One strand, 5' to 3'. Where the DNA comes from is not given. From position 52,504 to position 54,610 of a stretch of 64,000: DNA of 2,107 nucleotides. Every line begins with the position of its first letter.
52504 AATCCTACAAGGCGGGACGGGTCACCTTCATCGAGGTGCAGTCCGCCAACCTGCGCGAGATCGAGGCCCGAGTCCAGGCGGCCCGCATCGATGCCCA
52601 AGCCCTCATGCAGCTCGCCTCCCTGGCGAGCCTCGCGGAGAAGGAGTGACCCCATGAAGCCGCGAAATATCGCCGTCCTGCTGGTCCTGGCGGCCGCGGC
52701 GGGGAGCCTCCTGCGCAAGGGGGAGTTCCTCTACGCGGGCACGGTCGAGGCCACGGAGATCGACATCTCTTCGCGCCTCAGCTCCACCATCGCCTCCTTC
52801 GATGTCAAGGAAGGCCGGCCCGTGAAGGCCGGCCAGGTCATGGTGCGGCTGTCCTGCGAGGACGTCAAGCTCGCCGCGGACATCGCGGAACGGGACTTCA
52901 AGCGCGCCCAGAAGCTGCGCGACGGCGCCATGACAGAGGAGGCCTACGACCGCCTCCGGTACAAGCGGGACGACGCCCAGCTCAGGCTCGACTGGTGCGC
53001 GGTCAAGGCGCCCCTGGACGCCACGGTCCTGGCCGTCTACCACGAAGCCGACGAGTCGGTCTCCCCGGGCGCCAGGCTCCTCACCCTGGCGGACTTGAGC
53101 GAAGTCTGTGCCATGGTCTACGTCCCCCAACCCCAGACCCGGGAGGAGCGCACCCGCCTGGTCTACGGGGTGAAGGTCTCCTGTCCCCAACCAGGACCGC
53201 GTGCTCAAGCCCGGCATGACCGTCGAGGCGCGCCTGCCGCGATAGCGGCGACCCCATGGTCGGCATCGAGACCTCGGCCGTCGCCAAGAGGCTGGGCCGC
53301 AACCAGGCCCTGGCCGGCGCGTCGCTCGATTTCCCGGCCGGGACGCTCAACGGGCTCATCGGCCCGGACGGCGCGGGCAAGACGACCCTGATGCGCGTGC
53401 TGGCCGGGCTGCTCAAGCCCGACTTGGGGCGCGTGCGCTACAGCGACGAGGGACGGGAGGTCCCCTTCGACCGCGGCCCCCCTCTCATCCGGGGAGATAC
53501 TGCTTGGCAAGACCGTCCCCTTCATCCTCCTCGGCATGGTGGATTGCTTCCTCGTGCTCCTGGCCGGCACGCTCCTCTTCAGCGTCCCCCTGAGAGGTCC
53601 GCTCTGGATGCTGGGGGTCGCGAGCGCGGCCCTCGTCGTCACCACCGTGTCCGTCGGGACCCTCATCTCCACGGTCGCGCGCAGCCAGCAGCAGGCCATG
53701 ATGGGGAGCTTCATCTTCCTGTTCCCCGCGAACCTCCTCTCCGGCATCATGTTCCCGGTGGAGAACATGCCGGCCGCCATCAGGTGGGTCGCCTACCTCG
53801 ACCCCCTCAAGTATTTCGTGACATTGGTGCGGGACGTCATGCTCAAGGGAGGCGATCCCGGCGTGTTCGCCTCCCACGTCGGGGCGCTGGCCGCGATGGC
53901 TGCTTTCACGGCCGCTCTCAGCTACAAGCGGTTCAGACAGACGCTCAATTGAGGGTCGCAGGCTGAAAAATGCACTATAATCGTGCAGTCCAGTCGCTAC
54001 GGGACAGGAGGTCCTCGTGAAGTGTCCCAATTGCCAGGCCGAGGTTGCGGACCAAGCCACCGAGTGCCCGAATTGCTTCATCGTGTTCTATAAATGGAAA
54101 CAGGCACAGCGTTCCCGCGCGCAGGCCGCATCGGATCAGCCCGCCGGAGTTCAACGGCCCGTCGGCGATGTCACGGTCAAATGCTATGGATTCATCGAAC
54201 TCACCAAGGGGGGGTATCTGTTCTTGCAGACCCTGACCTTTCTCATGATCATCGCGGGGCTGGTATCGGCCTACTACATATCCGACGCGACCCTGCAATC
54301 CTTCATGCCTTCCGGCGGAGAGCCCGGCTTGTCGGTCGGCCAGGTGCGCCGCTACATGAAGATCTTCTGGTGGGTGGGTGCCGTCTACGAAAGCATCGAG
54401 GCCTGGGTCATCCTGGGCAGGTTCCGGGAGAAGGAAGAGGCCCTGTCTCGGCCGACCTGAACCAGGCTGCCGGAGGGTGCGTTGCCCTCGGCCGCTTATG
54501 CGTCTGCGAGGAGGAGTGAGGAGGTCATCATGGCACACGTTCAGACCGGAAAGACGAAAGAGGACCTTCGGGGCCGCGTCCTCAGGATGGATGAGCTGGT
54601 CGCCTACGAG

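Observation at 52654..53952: Efflux operon (tetR-tolC-hlyD-ABC ATPase-ABC2 permease) caught in decay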

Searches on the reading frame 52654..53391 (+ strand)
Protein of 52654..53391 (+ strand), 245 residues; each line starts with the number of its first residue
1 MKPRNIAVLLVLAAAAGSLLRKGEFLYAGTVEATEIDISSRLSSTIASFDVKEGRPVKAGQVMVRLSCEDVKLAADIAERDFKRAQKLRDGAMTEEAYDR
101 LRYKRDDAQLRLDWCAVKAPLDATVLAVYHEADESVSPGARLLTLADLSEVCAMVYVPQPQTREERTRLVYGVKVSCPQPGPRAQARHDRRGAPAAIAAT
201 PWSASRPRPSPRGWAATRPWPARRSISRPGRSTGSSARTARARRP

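Call 24: find_encoding_contigs(protein=window:52654-53391:+, flank=8000, max_places=10)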
Protein window:52654-53391:+ (245 aa): 1 contig read that carries it; 1 place shown.
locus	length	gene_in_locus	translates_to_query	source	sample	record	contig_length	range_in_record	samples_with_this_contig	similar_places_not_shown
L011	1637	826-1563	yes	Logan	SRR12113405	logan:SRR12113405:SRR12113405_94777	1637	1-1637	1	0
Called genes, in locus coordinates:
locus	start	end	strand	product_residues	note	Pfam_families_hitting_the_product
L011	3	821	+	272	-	?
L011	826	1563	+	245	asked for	-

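Call 37: list_cluster_members(proteins=[P0001, window:52654-53391:+])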
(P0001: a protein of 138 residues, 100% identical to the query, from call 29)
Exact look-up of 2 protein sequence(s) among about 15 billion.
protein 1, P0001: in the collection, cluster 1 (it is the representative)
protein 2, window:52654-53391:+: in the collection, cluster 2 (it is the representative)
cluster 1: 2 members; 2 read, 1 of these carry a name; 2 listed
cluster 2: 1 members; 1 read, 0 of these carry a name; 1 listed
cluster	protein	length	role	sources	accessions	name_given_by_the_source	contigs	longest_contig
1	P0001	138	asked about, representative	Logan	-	-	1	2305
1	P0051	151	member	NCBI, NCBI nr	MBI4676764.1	MAG: ABC transporter permease [Elusimicrobia bacterium] | ABC transporter permease [Elusimicrobiota bacterium]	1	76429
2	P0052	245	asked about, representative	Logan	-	-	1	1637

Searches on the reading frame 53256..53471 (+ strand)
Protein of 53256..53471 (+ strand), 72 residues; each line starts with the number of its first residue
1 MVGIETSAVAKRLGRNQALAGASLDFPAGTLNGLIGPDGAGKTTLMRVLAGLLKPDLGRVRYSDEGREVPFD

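Call 8: search_protein_families(library=pfam, proteins=[window:53256-53471:+], max_evalue=0.01)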
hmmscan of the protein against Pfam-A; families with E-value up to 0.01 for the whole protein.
window:53256-53471:+ (72 aa): 6 families
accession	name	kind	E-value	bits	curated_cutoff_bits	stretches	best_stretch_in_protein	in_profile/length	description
PF00005.33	ABC_tran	-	2.3e-10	41.6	25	1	20-64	2-46/137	ABC transporter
PF13304.12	AAA_21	-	0.00097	19.7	27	1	31-53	1-23/304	AAA domain, putative AbiEii toxin, Type IV TA system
PF13604.12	AAA_30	-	0.0022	18.2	27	1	29-56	18-45/191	AAA domain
PF13555.12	AAA_29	-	0.006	16.8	27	1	32-62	25-54/61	P-loop containing region of AAA domain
PF13476.12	AAA_23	-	0.0063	17.6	27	1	22-55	13-45/201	AAA domain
PF00004.35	AAA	-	0.008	17.1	21.2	0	34-63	3-32/131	ATPase family associated with various cellular activities (AAA)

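Call 41: search_protein_families(library=ncbifam, proteins=[window:53256-53471:+], max_evalue=0.00001)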
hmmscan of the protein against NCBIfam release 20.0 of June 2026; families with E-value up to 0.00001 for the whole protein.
window:53256-53471:+ (72 aa): 98 families (the best 25 are shown)
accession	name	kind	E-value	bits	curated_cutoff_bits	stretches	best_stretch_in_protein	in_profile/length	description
TIGR03873.1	F420-0_ABC_ATP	hypoth_equivalog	5.9e-14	51.9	372.4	1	4-63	2-61/256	putative F420-0 ABC transporter ATP-binding protein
TIGR00968.1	3a0106s01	subfamily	1.3e-13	51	342.75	1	4-63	1-60/237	sulfate ABC transporter ATP-binding protein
NF008105.0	PRK10851.1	equivalog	2.1e-12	46.4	502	1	3-64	2-63/362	sulfate/thiosulfate ABC transporter ATP-binding protein CysA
NF010068.0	PRK13548.1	equivalog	3e-12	46.2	261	1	4-65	6-67/261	heme ABC transporter ATP-binding protein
NF053840.1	MnTportMntADein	equivalog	8.8e-12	45.1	400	1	5-65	3-63/240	manganese ABC transporter ATP-binding protein MntA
TIGR01188.1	drrA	subfamily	2.2e-11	43.6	312.45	1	11-61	1-51/302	daunorubicin resistance ABC transporter, ATP-binding protein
TIGR01189.1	ccmA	equivalog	3.9e-11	43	131.6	1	7-65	4-62/198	heme ABC exporter ATP-binding protein CcmA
TIGR01166.1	cbiO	subfamily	6.6e-11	42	211.8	1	16-70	5-57/190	cobalt ABC transporter, ATP-binding protein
TIGR03265.1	PhnT2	equivalog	7.1e-11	41.9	457.7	1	5-63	6-64/353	putative 2-aminoethylphosphonate ABC transporter ATP-binding protein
TIGR03864.1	PQQ_ABC_ATP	hypoth_equivalog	7.5e-11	41.9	302.25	1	4-61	2-59/236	ABC transporter, ATP-binding subunit, PQQ-dependent alcohol dehydrogenase system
TIGR03740.1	galliderm_ABC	subfamily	8.6e-11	41.9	309.75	1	5-63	2-60/223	lantibiotic protection ABC transporter ATP-binding subunit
NF052485.1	sider_ATP_EitC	equivalog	9.9e-11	41.5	485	1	4-63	3-62/251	siderophore ABC transporter ATP-binding protein EitC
NF033858.1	ABC2_perm_RbbA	equivalog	1.3e-10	39.9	1050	1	5-61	3-59/909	ribosome-associated ATPase/putative transporter RbbA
TIGR04406.1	LPS_export_lptB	equivalog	1.6e-10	40.7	240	1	6-65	4-63/239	LPS export ABC transporter ATP-binding protein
NF007082.0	PRK09536.1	equivalog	1.7e-10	40.6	537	1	4-65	4-65/402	corrinoid ABC transporter ATPase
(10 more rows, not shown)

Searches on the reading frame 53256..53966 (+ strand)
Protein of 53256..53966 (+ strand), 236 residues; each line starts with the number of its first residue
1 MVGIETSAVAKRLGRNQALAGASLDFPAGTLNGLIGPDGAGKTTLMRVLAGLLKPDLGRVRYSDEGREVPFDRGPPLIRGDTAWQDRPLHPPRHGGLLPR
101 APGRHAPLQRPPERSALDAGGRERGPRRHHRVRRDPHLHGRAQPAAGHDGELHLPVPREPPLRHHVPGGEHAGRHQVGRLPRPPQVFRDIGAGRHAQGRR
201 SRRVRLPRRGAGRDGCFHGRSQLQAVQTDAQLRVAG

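Call 22: find_encoding_contigs(protein=window:53256-53966:+, flank=8000, max_places=10)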
Protein window:53256-53966:+ (236 aa): no gene with exactly this product is on record in the collection.

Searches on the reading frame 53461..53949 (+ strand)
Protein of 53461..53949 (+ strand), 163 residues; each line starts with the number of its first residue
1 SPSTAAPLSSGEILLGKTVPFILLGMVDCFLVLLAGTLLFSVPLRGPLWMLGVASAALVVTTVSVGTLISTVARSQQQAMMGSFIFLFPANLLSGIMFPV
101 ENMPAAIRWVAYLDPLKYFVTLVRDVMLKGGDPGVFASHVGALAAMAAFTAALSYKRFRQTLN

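Call 8: search_protein_families(library=pfam, proteins=[window:53461-53949:+], max_evalue=0.01)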
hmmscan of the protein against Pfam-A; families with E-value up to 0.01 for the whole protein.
window:53461-53949:+ (163 aa): 3 families
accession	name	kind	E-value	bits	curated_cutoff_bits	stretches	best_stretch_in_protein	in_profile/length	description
PF01061.29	ABC2_membrane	-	1.1e-21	77.8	26.9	1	5-128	86-211/211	ABC-2 type transporter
PF12698.13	ABC2_membrane_3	-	1.4e-14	54.4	31.6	1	6-155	199-346/347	ABC-2 family transporter protein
PF12679.13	ABC2_membrane_2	-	4.5e-07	29.9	27.2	1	6-160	105-280/283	ABC-2 family transporter protein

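Call 29: find_homologous_proteins(query=window:53461-53949:+, max_evalue=1e-20)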
Query window:53461-53949:+ (163 aa): 50 proteins with E <= 1e-20 among 1631 candidates.
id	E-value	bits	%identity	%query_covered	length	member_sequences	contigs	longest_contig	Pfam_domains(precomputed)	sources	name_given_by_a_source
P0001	7.2e-81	288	100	85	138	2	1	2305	PF12679.14,PF01061.30,PF12698.14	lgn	-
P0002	4.5e-59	217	64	98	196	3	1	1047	PF12679.14,PF01061.30,PF12698.14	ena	-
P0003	1.1e-58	216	64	98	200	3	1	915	PF12679.14,PF01061.30,PF12698.14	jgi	jgi:ABC-2 type transport system permease protein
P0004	1.5e-58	215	65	98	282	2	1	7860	PF12679.14,PF01061.30,PF12698.14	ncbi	ncbi:MAG: multidrug ABC transporter permease, partial [Elusimicrobia bacterium RIFOXYA2_FULL_58_8]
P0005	7.5e-58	213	65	98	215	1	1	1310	PF12679.14,PF01061.30,PF12698.14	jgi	jgi:ABC-2 type transport system permease protein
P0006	4.6e-56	207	64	98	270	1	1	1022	PF12679.14,PF01061.30,PF12698.14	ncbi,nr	ncbi:MAG: ABC transporter permease [Elusimicrobia bacterium CG08_land_8_20_14_0_20_59_10]|nr:MAG: AB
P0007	1.8e-54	202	64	98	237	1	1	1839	PF12679.14,PF01061.30,PF12698.14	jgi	jgi:ABC-2 type transport system permease protein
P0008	5.7e-52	194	63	92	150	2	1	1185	PF01061.30,PF12698.14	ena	-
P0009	5.9e-52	194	62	98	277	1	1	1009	PF12679.14,PF01061.30,PF12698.14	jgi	jgi:ABC-2 type transport system permease protein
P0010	2.5e-50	189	58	98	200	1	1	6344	PF12679.14,PF01061.30,PF12698.14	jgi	jgi:ABC-2 type transport system permease protein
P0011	5.2e-50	188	59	98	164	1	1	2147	PF12679.14,PF01061.30,PF12698.14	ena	-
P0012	1.0e-49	187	56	98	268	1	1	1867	PF12679.14,PF01061.30,PF12698.14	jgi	jgi:ABC-2 type transport system permease protein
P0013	5.1e-49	184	54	98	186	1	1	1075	PF12679.14,PF01061.30,PF12698.14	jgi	-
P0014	1.0e-48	183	54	98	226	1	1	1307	PF12679.14,PF01061.30,PF12698.14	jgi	jgi:ABC-2 type transport system permease protein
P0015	1.7e-48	183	56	98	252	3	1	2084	PF12679.14,PF01061.30,PF12698.14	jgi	jgi:ABC-2 type transport system permease protein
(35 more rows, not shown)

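Call 39: find_encoding_contigs(protein=P0051, flank=3000, max_places=5)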
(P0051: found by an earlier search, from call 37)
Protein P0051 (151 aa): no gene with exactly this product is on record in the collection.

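Call 41: search_protein_families(library=ncbifam, proteins=[window:53473-53949:+], max_evalue=0.00001)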
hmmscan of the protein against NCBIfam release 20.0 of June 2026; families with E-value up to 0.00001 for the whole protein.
window:53473-53949:+ (159 aa): 8 families
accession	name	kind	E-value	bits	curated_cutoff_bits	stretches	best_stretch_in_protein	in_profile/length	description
NF033858.1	ABC2_perm_RbbA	equivalog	8.1e-22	77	1050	1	2-151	751-901/909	ribosome-associated ATPase/putative transporter RbbA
TIGR00025.1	Mtu_efflux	paralog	6.9e-11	42.1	146.9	1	2-153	77-236/238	ABC transporter efflux protein, DrrB family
TIGR01247.1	drrB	subfamily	1.3e-09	38.1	223.05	1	2-125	85-207/236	daunorubicin resistance ABC transporter membrane protein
TIGR01291.1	nodJ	subfamily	1e-07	31.8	206.65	1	44-157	139-250/253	ABC-2 type transporter, NodJ family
NF011648.0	PRK15066.1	subfamily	6.5e-07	29.2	225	1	2-146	99-242/257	ABC transporter permease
TIGR00956.1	3a01205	subfamily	1.9e-06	25.8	1959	1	63-115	551-603/1394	pleiotropic drug resistance family protein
TIGR03062.1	pip_yhgE_Cterm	subfamily_domain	2.7e-06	27.1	102.2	1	7-152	60-201/208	YhgE/Pip family protein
NF038293.1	permease_SagH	equivalog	2.8e-06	26.4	450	1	2-115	215-329/370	SagH family ABC transporter permease subunit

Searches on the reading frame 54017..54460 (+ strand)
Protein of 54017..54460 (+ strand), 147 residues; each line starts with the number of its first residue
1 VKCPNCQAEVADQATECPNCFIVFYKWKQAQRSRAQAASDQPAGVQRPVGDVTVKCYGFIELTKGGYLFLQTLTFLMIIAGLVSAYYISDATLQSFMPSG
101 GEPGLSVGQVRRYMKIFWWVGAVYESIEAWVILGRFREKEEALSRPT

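Call 8: search_protein_families(library=pfam, proteins=[window:54017-54457:+], max_evalue=0.01)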
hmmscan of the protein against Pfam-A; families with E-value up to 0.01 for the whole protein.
window:54017-54457:+ (147 aa): 1 family
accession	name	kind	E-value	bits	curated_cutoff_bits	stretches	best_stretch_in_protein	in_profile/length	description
PF13240.11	Zn_Ribbon_1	-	0.0011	19.1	25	1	2-20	1-19/23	zinc-ribbon domain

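Call 23: find_encoding_contigs(protein=window:54017-54460:+, flank=8000, max_places=10)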
Protein window:54017-54460:+ (147 aa): 1 contig read that carries it; 1 place shown.
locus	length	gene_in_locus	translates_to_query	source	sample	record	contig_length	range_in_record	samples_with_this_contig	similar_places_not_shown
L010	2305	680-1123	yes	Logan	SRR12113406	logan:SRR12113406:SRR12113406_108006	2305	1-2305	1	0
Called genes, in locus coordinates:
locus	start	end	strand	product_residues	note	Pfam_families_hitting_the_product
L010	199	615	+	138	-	PF01061:ABC2_membrane, PF12679:ABC2_membrane_2 (weak), PF12698:ABC2_membrane_3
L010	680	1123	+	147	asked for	-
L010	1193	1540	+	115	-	PF05899:Cupin_3 (faint), PF02311:AraC_binding (weak), PF07883:Cupin_2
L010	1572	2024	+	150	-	PF07238:PilZ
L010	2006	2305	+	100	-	?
